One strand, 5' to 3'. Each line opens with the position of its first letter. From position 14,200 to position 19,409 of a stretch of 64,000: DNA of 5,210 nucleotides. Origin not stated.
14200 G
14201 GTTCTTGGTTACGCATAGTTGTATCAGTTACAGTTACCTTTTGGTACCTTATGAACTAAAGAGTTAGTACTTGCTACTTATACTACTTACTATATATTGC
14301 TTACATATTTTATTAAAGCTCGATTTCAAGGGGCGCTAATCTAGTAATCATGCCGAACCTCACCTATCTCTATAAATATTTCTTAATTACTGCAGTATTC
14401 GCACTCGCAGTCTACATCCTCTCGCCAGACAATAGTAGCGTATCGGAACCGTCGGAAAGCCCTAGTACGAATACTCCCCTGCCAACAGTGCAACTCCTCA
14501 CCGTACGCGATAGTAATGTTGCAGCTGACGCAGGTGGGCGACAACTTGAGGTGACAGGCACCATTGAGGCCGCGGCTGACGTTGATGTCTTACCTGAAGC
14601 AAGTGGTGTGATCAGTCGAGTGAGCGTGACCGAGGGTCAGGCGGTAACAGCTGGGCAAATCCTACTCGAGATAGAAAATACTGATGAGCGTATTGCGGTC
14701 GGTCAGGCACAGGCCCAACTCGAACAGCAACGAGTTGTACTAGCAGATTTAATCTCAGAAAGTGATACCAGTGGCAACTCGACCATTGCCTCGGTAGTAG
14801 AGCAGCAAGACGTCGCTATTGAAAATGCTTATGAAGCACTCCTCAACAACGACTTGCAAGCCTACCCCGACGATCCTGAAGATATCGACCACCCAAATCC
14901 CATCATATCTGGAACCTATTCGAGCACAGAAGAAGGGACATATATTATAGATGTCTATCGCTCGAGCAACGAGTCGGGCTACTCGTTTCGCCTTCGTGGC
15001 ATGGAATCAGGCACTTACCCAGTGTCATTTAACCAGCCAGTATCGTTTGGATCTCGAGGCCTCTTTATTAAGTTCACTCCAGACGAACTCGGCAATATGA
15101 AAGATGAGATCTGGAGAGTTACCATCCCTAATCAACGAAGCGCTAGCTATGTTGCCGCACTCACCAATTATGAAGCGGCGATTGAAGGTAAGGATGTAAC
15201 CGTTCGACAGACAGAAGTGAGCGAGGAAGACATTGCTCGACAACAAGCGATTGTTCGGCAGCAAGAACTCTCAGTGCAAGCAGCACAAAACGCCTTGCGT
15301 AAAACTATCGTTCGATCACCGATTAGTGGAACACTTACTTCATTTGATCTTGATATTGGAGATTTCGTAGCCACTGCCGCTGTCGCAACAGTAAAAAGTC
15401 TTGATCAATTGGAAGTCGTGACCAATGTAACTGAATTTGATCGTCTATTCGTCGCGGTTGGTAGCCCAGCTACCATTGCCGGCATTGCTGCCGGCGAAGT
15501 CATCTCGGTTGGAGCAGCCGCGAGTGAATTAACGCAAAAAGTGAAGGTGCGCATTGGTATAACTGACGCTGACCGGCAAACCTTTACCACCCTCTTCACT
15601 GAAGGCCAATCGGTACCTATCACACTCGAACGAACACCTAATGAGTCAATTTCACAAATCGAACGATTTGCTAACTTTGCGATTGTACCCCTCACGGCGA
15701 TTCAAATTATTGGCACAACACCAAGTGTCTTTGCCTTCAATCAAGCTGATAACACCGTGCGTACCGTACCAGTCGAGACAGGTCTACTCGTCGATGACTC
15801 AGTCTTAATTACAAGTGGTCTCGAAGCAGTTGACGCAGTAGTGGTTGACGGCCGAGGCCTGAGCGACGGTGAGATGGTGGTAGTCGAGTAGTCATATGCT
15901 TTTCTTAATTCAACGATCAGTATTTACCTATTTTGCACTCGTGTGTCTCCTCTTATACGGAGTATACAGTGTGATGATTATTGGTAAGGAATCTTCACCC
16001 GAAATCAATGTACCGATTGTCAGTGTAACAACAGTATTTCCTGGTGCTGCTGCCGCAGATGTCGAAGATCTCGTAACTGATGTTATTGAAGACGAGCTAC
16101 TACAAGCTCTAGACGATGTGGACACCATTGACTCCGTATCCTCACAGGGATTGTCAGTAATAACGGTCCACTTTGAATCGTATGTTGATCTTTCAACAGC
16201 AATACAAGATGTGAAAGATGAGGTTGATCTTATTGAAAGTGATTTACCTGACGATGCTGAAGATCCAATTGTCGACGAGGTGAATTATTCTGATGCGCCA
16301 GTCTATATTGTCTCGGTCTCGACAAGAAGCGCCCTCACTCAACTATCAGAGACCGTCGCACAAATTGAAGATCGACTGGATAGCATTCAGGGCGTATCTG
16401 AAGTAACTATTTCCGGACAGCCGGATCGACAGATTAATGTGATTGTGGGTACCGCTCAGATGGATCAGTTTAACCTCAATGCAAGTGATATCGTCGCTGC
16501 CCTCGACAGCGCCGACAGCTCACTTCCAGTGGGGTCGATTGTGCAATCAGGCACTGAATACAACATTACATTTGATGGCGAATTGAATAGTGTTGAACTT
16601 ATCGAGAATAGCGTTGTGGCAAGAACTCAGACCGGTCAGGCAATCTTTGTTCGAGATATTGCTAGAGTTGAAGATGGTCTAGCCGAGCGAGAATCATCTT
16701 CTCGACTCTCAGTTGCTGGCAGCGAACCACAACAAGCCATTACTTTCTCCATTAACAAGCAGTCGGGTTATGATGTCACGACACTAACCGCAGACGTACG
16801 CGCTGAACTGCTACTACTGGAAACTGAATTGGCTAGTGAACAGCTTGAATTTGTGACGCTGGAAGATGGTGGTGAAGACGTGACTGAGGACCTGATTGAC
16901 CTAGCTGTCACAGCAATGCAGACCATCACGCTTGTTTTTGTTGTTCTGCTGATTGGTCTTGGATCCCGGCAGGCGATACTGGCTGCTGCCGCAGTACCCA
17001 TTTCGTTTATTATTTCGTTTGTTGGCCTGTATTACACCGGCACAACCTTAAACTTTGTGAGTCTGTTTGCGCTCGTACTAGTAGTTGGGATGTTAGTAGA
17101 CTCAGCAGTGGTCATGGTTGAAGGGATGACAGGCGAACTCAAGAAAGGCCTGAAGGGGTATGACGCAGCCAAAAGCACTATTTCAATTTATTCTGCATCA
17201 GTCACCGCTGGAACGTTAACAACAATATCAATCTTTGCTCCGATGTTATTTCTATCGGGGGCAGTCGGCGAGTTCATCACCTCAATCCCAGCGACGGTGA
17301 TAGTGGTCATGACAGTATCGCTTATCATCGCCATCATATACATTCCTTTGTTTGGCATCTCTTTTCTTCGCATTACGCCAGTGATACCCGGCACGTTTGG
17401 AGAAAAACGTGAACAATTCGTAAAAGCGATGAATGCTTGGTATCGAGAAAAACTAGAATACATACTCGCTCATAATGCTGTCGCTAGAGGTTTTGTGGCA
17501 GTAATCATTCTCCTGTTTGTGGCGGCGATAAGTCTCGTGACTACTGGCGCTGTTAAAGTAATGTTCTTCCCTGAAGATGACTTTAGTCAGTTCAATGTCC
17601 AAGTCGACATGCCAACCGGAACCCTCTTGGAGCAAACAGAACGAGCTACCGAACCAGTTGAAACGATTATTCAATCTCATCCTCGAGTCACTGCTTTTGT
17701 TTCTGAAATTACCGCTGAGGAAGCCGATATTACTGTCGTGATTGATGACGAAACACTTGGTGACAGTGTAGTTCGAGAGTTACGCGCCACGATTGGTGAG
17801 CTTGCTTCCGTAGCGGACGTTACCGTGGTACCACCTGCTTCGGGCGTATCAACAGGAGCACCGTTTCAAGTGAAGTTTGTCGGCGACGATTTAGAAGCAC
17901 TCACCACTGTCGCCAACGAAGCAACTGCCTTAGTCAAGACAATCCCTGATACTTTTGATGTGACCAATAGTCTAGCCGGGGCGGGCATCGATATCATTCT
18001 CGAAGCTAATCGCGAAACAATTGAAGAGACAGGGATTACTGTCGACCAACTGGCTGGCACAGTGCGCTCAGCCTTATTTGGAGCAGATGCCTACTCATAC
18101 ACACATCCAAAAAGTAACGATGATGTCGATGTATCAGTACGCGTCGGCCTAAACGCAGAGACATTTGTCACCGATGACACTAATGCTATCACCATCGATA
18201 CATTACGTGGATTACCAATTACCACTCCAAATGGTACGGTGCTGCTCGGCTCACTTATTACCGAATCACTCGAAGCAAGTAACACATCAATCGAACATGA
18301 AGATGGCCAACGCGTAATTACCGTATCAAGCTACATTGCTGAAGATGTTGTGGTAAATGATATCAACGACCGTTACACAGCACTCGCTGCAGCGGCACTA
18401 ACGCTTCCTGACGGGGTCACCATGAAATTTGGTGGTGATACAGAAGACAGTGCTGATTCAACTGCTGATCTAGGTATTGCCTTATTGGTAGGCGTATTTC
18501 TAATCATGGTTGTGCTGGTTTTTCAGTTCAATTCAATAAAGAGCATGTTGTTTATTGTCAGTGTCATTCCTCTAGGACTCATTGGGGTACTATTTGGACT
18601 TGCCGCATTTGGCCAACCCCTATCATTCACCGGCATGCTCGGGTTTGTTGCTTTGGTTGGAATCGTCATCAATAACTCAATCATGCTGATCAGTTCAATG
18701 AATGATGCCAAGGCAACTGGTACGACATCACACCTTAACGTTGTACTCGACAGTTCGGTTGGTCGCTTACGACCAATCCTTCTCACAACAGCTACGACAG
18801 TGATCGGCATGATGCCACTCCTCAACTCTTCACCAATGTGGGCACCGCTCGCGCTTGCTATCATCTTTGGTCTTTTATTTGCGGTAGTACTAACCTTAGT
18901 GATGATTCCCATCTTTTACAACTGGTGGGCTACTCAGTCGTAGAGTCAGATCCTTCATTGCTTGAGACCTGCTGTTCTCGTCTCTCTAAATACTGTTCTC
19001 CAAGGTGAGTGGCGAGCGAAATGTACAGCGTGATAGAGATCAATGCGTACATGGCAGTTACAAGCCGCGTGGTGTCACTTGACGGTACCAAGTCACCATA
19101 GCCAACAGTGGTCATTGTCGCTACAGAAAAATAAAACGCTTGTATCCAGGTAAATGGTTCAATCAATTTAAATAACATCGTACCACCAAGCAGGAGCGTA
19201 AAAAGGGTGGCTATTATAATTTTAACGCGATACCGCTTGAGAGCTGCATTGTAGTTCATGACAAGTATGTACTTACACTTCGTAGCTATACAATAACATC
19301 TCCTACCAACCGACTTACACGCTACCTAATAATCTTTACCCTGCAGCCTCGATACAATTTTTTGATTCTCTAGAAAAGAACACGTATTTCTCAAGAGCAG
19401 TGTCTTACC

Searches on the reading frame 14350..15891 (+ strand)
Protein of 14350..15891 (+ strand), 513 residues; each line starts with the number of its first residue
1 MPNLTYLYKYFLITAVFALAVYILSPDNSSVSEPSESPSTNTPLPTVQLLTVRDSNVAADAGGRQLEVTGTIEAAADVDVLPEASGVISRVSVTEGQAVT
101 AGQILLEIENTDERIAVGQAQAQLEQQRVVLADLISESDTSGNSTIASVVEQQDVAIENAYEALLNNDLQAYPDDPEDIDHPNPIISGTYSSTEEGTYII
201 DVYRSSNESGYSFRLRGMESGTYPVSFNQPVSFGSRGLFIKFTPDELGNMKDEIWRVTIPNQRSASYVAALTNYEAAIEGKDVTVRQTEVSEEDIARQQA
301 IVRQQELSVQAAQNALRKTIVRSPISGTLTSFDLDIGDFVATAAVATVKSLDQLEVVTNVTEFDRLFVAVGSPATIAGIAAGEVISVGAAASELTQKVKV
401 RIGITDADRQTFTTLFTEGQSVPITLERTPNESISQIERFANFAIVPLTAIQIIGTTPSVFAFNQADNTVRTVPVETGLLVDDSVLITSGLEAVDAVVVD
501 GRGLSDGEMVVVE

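Call 70: search_protein_families(library=pfam, proteins=[window:14350-15891:+], max_evalue=0.001)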
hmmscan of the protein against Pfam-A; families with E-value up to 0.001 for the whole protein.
window:14350-15891:+ (513 aa): 3 families
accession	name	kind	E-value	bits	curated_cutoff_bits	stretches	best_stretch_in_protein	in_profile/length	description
PF13437.12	HlyD_3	-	2.3e-10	41.6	22.2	2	321-408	2-97/106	HlyD family secretion protein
PF16576.10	HlyD_D23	-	3.1e-09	36.9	30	1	265-409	54-206/214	Barrel-sandwich domain of CusB or HlyD membrane-fusion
PF13533.13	Biotin_lipoyl_2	-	2.5e-07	30.8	29.8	1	84-109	7-32/32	Biotin-lipoyl like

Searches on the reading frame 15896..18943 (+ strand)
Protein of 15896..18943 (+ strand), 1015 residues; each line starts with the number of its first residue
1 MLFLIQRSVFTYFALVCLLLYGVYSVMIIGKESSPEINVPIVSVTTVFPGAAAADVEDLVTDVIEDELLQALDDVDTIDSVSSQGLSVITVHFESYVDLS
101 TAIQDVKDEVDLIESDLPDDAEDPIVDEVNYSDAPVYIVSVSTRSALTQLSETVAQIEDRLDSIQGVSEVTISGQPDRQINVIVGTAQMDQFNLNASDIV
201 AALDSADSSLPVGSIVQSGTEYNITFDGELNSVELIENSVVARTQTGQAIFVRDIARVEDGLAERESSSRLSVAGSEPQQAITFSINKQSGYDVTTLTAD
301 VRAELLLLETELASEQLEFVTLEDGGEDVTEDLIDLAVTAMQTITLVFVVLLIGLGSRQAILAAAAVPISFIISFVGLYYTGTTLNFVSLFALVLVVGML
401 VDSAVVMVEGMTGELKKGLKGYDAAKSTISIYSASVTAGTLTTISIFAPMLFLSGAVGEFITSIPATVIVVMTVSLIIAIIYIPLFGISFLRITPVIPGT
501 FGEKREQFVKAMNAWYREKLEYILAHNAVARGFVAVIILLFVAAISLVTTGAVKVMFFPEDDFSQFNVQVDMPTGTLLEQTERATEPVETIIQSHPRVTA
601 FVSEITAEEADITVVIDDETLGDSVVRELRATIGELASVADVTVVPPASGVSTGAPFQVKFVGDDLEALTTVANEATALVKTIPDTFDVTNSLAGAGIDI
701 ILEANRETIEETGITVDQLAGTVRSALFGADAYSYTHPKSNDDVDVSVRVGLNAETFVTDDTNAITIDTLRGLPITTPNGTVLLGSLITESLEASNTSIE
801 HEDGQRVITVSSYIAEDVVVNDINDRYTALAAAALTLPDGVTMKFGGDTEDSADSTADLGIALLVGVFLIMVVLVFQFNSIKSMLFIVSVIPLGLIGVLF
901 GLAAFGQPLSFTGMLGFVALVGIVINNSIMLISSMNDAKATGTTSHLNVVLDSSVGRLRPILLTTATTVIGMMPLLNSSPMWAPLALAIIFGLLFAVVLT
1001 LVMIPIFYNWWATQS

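Call 70: search_protein_families(library=pfam, proteins=[window:15896-18943:+], max_evalue=0.001)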
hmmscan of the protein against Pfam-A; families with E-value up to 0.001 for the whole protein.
window:15896-18943:+ (1015 aa): 1 family
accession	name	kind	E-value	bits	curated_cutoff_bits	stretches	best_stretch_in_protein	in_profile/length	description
PF00873.25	ACR_tran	-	1.5e-163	546.5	28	1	3-1009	4-1018/1021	AcrB/AcrD/AcrF family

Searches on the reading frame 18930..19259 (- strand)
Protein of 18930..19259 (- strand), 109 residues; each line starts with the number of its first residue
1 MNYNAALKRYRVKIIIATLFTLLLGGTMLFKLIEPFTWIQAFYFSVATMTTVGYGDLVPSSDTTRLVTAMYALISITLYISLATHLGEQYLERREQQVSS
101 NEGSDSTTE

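Call 70: search_protein_families(library=pfam, proteins=[window:18930-19259:-], max_evalue=0.001)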
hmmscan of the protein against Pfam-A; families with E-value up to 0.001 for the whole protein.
window:18930-19259:- (109 aa): 2 families
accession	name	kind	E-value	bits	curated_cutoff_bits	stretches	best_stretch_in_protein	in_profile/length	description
PF07885.22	Ion_trans_2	-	1.5e-17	63.6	22.5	1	18-89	2-76/79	Ion channel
PF00520.37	Ion_trans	-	0.00037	20.2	25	1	39-79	175-222/241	Ion transport protein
